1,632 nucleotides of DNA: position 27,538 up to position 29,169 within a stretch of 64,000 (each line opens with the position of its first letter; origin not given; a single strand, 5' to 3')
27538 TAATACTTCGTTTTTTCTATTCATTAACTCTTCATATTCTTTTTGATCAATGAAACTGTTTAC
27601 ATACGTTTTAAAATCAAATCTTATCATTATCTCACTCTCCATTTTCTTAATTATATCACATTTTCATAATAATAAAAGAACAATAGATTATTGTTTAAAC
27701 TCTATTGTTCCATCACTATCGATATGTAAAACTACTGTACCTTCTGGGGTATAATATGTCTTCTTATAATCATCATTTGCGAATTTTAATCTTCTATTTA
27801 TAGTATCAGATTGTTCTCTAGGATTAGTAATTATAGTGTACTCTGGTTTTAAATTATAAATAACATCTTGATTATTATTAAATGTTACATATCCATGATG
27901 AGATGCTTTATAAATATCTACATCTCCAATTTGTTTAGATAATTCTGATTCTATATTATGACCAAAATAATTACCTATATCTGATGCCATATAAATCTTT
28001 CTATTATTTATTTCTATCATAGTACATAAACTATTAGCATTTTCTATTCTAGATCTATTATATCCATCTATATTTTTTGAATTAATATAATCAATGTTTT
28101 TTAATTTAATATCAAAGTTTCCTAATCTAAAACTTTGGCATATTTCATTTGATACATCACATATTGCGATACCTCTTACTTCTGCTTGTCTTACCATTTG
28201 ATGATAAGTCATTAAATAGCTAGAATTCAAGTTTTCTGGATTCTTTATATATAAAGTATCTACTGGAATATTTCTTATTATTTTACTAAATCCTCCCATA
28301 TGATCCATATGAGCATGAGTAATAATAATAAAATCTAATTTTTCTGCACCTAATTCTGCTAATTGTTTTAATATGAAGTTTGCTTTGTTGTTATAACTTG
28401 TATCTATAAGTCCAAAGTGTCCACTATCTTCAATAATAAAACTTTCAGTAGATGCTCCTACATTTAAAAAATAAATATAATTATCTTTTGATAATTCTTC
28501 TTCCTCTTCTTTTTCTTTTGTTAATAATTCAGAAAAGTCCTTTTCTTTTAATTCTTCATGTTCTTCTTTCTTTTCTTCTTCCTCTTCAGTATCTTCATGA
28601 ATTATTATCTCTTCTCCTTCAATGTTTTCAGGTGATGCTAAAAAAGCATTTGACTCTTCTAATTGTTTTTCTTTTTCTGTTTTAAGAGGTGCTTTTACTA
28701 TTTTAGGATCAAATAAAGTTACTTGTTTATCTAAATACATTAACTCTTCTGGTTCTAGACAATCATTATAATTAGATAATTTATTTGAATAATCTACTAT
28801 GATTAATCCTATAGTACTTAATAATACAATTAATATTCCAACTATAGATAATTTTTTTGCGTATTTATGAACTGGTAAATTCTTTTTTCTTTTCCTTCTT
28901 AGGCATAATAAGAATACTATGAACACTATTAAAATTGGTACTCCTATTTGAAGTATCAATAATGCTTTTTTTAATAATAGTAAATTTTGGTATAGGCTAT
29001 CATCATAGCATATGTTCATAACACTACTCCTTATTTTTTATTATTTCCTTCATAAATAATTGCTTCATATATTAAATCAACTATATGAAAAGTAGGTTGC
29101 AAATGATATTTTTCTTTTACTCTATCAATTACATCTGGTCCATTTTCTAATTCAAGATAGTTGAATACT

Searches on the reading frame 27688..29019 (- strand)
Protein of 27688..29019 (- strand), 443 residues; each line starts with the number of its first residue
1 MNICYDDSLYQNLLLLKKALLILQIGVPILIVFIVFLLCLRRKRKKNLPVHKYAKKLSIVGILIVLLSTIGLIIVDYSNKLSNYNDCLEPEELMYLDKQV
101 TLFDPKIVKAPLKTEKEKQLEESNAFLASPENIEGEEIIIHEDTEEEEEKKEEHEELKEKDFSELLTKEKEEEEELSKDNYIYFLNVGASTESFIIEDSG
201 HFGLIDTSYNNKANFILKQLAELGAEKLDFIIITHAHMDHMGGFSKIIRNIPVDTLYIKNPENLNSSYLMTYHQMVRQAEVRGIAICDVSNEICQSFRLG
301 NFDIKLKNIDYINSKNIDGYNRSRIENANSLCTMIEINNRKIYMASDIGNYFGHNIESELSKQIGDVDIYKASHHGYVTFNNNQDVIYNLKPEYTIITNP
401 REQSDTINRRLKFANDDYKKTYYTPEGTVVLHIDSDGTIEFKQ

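Call 71: search_protein_families(library=pfam, proteins=[window:27688-29019:-], max_evalue=0.00001)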
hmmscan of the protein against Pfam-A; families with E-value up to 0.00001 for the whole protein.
window:27688-29019:- (443 aa): 2 families
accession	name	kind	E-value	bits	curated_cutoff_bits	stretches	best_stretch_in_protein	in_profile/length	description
PF00753.33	Lactamase_B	-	2e-09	38.1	22.7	1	193-259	8-75/196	Metallo-beta-lactamase superfamily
PF12706.13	Lactamase_B_2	-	3.1e-07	30.6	27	1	204-359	4-153/200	Beta-lactamase superfamily domain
